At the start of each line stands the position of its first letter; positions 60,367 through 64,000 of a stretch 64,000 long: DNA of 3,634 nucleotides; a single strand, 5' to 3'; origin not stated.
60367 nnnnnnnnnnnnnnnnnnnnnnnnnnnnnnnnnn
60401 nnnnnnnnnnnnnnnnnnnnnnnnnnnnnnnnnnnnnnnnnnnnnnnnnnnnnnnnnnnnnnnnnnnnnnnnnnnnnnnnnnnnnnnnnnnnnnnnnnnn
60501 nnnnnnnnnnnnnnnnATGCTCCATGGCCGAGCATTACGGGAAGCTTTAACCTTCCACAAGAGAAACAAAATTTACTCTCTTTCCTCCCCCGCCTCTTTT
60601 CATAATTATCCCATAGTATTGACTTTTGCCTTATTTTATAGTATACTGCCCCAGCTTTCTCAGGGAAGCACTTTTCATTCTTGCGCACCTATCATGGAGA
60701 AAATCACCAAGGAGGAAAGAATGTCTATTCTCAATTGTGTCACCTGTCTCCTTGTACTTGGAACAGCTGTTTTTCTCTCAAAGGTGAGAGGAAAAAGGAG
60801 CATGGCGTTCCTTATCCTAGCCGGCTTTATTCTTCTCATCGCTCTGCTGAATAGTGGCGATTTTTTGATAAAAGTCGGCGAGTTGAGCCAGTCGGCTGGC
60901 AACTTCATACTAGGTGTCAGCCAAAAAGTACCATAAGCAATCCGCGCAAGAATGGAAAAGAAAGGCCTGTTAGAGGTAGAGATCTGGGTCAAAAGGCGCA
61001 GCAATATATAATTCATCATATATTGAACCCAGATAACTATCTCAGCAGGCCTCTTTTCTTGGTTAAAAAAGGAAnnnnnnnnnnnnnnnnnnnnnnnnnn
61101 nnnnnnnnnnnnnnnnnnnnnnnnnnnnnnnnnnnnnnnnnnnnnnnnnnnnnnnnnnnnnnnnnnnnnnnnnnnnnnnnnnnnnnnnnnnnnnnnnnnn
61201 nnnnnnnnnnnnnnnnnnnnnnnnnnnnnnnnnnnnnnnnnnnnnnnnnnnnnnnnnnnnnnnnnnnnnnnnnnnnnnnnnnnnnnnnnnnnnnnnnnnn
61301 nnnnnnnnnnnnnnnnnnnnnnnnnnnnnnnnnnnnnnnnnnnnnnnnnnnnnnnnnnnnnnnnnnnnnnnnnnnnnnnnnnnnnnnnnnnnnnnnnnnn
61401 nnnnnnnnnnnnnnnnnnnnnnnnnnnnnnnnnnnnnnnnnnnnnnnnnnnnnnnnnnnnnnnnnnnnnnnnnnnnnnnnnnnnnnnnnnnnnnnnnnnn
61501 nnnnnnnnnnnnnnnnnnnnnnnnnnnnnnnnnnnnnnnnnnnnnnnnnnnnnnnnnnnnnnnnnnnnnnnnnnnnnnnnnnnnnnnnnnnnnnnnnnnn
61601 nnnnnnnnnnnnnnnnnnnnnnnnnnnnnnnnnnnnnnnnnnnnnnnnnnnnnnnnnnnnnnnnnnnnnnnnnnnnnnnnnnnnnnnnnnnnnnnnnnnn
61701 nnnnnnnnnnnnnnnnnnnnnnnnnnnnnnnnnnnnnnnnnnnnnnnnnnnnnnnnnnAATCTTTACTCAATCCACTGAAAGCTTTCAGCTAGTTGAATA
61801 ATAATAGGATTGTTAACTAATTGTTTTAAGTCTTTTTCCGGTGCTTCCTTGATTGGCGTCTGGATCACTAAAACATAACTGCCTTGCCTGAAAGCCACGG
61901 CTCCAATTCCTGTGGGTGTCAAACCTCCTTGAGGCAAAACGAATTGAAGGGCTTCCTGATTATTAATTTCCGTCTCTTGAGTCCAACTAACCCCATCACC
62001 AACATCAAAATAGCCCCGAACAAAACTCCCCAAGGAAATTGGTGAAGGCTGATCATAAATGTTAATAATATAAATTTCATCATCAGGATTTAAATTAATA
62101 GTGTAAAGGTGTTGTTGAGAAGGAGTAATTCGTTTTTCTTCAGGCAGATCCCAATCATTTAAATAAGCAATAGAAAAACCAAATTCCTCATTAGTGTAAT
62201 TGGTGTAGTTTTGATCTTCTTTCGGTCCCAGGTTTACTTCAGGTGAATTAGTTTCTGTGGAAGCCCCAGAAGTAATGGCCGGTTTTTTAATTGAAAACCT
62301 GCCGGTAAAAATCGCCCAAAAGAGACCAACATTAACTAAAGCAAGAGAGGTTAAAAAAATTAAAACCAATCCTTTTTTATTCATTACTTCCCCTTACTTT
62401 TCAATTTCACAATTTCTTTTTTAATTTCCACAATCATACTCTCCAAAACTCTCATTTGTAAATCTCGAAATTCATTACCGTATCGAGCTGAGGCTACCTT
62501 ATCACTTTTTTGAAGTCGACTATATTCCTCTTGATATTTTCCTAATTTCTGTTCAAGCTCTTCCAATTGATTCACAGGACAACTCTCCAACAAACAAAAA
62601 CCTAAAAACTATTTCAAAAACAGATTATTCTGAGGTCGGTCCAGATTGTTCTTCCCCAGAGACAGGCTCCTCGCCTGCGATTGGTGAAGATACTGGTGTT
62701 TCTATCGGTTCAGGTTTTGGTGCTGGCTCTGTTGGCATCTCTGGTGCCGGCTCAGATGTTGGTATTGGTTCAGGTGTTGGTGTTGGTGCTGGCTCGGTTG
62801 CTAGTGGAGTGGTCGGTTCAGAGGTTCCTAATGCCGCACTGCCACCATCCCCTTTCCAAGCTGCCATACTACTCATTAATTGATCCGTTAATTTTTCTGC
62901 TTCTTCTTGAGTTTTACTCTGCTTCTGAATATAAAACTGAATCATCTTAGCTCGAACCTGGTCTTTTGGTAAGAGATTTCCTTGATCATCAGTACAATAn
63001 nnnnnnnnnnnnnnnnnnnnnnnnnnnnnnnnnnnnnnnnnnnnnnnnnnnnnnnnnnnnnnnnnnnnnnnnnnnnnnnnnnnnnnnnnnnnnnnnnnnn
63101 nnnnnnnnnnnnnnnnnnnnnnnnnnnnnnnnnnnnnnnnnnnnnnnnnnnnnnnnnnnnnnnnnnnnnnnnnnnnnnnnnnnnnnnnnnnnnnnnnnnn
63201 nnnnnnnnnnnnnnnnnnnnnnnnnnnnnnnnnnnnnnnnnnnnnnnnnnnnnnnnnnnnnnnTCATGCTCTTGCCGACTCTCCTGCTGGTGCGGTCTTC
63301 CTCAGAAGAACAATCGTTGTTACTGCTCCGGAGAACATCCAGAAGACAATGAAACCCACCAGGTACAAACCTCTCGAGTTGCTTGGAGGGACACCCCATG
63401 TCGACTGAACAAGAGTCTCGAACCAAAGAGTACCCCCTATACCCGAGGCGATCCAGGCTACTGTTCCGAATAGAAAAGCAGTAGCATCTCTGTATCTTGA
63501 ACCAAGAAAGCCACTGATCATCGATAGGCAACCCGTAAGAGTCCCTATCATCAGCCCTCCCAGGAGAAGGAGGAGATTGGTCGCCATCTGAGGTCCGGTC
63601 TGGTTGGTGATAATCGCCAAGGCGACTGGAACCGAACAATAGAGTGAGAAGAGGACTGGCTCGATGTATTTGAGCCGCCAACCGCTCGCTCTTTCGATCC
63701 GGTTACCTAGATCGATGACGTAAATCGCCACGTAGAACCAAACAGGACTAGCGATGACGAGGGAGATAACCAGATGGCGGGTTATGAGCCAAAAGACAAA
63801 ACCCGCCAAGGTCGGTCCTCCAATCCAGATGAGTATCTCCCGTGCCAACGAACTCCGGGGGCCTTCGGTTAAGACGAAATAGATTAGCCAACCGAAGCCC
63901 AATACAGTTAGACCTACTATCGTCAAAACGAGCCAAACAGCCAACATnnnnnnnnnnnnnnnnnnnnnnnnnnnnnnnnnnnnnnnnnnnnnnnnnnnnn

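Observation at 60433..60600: Hairpin-dense four-way-junction RNA candidate between divergent groES and small-membrane-protein promoters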

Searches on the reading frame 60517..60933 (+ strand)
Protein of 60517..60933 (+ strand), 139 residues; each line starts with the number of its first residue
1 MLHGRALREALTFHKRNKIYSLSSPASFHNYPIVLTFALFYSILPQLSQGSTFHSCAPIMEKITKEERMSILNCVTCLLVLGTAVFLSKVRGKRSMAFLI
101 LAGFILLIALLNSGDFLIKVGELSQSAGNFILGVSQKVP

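Call 13: find_homologous_proteins(query=window:60517-60933:+, max_evalue=0.01)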
Query window:60517-60933:+ (139 aa): 1 proteins with E <= 0.01 among 45 candidates.
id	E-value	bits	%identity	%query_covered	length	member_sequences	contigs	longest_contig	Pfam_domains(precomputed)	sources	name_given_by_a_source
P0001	2.6e-40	155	100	58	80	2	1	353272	-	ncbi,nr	ncbi:MAG TPA: hypothetical protein VMY36_02720 [Patescibacteria group bacterium]|nr:hypothetical pro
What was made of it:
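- No ORF in 5.8 billion proteins resembles the frame that crosses it (call 13).
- Tried and rejected: The 71-aa membrane ORF is an orphan (call 13).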

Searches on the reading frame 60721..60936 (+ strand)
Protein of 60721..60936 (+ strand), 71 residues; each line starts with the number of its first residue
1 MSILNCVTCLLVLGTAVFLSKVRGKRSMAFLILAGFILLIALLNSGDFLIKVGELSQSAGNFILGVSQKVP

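Call 12: find_encoding_contigs(protein=window:60721-60936:+, flank=3000, max_places=10)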
Protein window:60721-60936:+ (71 aa): no gene with exactly this product is on record in the collection.

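Call 45: search_protein_families(library=pfam, proteins=[window:60721-60933:+], max_evalue=1)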
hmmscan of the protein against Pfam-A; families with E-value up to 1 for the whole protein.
seq(71 aa): 2 families
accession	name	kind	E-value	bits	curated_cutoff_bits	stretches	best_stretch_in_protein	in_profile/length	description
PF05915.17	TMEM_230_134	-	0.011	16.2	26.8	1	8-40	61-92/119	Transmembrane proteins 230/134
PF13567.11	DUF4131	-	0.13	12.4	31.6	1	7-59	11-62/165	Domain of unknown function (DUF4131)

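Call 46: search_protein_families(library=ncbifam, proteins=[window:60721-60933:+], max_evalue=1)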
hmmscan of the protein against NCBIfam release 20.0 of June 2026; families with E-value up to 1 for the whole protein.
seq(71 aa): 0 families
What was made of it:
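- Tried and rejected: The small basic ORFs of relatives have no Pfam or NCBIfam family (calls 45, 46).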

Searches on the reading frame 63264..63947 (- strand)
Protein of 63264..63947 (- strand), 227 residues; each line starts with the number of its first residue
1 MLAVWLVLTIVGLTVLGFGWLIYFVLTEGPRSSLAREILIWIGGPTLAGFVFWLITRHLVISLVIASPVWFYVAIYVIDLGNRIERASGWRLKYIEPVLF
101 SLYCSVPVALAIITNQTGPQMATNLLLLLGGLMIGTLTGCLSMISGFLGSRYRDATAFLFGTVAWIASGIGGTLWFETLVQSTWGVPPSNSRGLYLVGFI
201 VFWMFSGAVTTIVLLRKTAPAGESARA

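Call 75: find_encoding_contigs(protein=window:63264-63947:-, flank=10000, max_places=2)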
Protein window:63264-63947:- (227 aa): 8 contigs read that carry it; 2 places shown.
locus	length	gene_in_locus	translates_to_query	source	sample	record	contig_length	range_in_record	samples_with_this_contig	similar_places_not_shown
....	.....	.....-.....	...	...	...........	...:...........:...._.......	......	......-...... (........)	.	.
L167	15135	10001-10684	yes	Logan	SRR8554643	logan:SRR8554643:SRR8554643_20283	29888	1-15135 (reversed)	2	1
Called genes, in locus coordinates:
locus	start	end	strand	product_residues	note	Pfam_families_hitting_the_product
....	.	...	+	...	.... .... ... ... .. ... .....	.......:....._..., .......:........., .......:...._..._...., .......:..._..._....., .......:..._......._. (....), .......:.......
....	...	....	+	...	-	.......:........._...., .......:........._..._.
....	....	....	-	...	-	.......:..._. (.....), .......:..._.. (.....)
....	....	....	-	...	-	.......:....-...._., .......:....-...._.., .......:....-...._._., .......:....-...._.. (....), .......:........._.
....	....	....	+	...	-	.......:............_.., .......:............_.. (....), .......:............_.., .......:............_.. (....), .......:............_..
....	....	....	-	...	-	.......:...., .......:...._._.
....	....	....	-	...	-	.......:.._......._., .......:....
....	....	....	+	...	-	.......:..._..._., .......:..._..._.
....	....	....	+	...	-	-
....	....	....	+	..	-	-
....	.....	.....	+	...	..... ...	-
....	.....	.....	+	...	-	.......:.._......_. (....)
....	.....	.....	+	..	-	-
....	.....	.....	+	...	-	-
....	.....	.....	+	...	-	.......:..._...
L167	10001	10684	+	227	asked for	-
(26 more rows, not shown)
